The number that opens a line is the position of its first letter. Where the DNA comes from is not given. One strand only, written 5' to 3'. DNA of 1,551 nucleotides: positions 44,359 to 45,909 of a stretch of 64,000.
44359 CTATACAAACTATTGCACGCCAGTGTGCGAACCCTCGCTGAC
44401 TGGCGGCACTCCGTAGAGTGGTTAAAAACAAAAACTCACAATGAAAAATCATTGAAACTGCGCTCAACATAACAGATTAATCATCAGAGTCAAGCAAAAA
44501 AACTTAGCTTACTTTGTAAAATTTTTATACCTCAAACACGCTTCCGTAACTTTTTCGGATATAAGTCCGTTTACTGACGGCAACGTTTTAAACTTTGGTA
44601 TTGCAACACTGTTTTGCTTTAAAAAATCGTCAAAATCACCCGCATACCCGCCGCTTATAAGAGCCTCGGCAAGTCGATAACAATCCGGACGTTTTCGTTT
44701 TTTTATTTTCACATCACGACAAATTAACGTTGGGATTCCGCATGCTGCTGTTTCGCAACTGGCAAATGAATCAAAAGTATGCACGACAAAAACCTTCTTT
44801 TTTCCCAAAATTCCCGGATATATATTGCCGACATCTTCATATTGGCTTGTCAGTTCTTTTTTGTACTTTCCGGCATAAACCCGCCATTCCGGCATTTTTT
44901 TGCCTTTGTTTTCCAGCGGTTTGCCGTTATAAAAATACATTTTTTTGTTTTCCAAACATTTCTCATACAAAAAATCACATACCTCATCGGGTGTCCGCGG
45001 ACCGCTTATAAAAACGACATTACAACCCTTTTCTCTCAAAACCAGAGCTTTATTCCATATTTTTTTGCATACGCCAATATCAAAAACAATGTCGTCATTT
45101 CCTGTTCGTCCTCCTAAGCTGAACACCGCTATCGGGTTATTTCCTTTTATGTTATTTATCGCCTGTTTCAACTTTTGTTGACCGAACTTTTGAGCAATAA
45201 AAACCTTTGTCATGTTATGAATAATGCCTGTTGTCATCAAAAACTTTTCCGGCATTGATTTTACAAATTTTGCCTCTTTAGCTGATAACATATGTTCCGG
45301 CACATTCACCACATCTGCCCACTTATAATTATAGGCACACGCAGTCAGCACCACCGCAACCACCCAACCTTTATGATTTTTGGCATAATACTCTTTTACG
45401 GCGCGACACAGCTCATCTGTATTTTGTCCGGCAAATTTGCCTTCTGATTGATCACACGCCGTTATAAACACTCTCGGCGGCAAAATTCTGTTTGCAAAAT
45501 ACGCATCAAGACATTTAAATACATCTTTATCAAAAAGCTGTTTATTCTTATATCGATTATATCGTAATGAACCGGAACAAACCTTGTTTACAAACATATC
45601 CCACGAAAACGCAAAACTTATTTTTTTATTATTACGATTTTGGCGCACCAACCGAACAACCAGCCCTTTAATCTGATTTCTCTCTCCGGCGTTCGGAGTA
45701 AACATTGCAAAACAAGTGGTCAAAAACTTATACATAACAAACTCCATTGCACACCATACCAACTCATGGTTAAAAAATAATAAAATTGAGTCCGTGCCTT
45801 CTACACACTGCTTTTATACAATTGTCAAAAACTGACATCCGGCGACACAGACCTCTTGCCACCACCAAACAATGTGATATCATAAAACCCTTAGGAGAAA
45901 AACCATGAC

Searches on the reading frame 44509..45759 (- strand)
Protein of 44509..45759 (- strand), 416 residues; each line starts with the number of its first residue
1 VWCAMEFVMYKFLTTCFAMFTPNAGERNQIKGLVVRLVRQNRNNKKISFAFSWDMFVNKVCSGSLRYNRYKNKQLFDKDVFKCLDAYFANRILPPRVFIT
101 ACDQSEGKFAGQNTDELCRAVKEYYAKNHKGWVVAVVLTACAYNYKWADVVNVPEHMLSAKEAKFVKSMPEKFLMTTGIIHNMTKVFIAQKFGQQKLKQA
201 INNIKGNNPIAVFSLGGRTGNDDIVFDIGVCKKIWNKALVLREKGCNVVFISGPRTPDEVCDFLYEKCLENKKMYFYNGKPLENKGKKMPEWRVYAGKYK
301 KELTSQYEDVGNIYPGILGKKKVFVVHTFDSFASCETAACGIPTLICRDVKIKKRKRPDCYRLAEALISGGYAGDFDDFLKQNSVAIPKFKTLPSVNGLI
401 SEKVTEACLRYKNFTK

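Call 63: search_protein_families(library=pfam, proteins=[window:44509-45759:-], max_evalue=0.001)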
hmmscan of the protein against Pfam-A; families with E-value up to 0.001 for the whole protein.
window:44509-45759:- (416 aa): 1 family
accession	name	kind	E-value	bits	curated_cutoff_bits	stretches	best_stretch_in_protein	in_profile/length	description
PF06258.17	Mito_fiss_Elm1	-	1e-10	41.7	27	1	24-283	1-217/304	Mitochondrial fission ELM1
